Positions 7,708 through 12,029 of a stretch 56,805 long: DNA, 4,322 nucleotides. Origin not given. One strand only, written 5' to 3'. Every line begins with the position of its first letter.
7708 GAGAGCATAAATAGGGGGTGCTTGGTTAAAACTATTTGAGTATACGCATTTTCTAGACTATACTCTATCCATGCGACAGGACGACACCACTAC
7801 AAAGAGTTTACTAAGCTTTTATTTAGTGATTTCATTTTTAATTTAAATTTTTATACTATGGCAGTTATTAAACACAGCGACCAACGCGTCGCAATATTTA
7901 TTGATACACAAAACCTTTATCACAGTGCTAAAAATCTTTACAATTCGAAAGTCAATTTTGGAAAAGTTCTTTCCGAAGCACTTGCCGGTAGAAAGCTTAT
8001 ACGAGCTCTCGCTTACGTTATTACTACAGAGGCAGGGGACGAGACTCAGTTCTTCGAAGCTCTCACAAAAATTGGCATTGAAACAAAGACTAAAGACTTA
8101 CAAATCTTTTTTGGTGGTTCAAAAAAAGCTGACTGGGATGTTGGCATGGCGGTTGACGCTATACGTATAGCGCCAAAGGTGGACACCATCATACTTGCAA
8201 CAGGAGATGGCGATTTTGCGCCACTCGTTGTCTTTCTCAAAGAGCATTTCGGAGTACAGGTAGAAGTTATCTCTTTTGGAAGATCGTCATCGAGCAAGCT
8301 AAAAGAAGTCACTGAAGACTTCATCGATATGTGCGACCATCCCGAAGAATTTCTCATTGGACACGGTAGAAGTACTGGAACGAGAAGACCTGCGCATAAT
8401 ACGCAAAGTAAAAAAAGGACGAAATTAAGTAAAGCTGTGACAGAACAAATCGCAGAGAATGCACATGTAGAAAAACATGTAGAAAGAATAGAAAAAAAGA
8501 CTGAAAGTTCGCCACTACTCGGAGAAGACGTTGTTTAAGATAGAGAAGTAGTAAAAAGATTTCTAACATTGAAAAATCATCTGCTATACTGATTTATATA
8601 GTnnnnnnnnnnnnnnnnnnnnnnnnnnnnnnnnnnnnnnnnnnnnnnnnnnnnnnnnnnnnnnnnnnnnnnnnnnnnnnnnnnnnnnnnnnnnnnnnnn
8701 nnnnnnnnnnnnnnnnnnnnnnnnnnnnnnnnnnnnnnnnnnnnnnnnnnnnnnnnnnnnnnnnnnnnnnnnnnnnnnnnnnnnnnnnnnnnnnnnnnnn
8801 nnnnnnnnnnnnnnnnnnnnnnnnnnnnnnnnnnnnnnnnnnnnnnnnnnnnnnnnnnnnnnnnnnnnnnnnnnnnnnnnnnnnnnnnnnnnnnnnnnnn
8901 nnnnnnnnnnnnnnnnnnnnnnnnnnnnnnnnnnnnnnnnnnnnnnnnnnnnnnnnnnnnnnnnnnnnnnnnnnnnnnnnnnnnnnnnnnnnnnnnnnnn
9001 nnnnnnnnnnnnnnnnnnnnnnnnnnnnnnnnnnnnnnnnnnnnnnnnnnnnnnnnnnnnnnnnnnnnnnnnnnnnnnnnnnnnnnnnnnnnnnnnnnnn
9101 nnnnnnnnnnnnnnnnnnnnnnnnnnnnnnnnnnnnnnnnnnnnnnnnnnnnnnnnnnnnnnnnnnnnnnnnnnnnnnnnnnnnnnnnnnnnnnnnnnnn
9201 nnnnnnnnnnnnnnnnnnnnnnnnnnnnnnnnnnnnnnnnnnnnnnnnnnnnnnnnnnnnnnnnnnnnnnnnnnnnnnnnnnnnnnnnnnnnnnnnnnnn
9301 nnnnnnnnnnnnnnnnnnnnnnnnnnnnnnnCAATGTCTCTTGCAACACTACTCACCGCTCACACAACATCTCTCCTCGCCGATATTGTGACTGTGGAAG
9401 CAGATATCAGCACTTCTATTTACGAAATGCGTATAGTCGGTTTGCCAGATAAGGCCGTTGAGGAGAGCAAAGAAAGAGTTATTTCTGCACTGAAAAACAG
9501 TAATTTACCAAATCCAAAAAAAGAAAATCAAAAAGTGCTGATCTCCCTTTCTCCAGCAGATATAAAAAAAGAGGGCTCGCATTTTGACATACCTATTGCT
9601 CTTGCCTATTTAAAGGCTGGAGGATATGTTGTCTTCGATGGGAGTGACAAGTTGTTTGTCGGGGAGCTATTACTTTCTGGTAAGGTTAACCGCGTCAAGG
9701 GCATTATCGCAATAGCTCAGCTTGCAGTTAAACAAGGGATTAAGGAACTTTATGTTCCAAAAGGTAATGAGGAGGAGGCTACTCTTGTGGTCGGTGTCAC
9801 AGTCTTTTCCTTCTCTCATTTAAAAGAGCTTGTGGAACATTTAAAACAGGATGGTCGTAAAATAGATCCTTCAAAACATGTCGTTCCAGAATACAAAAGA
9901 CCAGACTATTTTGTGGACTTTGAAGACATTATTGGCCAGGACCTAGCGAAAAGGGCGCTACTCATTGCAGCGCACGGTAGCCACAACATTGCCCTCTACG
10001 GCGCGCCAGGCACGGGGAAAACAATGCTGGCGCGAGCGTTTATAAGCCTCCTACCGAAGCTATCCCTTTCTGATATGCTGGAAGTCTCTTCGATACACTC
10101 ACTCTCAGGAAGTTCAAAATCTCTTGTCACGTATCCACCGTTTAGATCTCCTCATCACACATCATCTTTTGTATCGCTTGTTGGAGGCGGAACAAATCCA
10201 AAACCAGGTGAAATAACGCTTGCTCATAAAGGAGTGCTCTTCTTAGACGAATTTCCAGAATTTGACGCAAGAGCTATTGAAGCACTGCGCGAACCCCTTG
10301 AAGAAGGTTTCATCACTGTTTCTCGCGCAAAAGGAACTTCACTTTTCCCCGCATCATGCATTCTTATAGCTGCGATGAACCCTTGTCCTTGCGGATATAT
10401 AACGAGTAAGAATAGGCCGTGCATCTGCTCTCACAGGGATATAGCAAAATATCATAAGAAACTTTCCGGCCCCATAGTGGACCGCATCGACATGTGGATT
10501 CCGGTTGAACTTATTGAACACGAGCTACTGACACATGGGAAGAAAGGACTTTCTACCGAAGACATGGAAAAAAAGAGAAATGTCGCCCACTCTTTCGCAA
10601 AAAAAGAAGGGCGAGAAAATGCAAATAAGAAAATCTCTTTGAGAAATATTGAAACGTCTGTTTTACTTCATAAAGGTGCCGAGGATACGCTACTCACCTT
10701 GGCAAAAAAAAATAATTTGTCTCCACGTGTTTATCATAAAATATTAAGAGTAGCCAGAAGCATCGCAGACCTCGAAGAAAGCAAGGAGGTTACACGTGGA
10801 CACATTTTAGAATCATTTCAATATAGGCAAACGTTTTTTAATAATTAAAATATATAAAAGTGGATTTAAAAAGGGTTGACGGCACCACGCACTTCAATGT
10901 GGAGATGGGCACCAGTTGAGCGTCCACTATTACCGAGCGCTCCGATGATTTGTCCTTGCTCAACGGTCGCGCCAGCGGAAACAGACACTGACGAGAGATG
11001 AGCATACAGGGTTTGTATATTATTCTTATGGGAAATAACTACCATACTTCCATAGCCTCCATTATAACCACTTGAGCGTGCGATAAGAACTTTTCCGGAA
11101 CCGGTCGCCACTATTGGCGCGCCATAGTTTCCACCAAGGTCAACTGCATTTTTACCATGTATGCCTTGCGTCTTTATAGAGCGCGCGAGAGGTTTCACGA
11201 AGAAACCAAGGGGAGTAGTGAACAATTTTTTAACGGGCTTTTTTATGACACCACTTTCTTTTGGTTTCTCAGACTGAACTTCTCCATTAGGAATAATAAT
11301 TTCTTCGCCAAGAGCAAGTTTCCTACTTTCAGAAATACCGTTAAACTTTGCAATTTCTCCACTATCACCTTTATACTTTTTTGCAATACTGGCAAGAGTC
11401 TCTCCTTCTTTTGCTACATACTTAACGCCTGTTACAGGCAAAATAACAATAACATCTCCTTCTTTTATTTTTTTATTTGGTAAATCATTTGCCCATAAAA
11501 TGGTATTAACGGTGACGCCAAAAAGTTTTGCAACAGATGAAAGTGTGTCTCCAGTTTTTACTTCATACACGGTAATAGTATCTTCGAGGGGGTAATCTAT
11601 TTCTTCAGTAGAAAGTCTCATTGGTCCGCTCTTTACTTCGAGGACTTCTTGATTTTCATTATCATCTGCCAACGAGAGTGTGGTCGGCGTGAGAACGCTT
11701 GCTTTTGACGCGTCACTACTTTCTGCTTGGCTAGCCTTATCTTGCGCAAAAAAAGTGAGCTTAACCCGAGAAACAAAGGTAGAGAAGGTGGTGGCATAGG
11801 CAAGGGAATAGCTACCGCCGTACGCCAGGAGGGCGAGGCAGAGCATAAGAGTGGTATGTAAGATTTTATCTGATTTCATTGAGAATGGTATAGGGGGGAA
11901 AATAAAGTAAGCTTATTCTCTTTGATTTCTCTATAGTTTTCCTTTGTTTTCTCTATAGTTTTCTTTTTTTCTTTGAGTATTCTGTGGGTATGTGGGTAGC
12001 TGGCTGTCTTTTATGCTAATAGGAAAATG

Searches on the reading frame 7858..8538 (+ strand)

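Call 25: search_protein_families(library=pfam, proteins=[window:7858-8538:+], max_evalue=0.01)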
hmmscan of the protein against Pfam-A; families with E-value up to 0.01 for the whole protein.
window:7858-8538:+ (226 aa): 1 family
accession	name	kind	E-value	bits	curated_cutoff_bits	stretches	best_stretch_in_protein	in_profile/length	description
PF01936.24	NYN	-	6.3e-34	118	24.2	1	10-158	1-144/145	NYN domain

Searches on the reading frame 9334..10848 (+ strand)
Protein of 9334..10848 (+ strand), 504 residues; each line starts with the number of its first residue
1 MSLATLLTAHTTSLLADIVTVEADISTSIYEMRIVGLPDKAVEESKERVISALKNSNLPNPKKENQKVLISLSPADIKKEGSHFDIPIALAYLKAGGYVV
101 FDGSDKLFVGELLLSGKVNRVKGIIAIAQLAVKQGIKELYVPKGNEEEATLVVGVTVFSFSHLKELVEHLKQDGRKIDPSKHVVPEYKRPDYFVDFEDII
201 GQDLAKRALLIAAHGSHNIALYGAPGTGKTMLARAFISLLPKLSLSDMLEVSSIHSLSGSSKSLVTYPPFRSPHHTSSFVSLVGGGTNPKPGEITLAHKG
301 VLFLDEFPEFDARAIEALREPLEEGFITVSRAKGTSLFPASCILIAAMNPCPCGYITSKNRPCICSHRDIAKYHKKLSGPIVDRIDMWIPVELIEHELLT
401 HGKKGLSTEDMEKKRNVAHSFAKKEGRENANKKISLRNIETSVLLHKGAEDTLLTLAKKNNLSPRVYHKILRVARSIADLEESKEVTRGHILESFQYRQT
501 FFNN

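Call 93: search_protein_families(library=pfam, proteins=[window:9334-10848:+], max_evalue=0.001)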
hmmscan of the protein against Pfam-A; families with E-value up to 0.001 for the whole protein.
window:9334-10848:+ (504 aa): 8 families
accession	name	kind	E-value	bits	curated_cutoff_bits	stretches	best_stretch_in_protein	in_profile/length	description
PF01078.27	Mg_chelatase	-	2.7e-84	282.1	20.3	1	195-396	1-204/207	Magnesium chelatase, subunit ChlI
PF13541.12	ChlI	-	1.7e-32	112.3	27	1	21-145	1-121/121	Subunit ChlI of Mg-chelatase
PF13335.12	Mg_chelatase_C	-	1.6e-17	64.3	26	1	407-498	3-94/94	Magnesium chelatase, subunit ChlI C-terminal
PF00493.29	MCM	-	4e-10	39.6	23.3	1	213-359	54-182/224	MCM P-loop domain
PF07728.20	AAA_5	-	1.6e-06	28.6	22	1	219-352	2-125/139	AAA domain (dynein-related subfamily)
PF00158.32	Sigma54_activat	-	1.4e-05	25.2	20.2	1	212-349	18-142/168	Sigma-54 interaction domain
PF00004.35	AAA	-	8.5e-05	23.5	21.2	1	220-252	2-30/131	ATPase family associated with various cellular activities (AAA)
PF13401.12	AAA_22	-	0.00038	21.2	27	0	217-253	6-33/130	AAA domain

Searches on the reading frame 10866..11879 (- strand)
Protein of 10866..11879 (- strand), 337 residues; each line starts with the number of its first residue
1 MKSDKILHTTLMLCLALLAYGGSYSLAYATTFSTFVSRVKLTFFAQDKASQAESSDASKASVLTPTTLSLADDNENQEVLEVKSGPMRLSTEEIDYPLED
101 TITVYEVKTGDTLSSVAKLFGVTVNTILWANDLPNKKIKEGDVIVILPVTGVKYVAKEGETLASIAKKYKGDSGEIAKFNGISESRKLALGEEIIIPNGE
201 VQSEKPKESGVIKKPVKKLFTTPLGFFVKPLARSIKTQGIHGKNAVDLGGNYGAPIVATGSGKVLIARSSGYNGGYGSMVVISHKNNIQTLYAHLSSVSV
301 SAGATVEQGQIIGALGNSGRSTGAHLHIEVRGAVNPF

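Call 82: search_protein_families(library=pfam, proteins=[window:10866-11879:-], max_evalue=0.001)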
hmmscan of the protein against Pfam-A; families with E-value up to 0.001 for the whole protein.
window:10866-11879:- (337 aa): 5 families
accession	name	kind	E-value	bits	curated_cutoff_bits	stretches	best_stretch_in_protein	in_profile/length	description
PF01551.29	Peptidase_M23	-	1.7e-27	95.9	28.7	1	243-332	3-89/96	Peptidase family M23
PF01476.26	LysM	-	7.6e-22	77.4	20.9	2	105-146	1-42/43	LysM domain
PF23473.1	LysM3_LYK4_5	-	2.3e-10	40.8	29.3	1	105-138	5-38/48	LYK4/5 LysM3 domain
PF23446.1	LysM1_NFP_LYK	-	6.4e-08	33.8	36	0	105-150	8-56/60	NFP/LYK LysM1 domain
PF13533.13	Biotin_lipoyl_2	-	0.00032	20.9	29.8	0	295-314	11-30/32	Biotin-lipoyl like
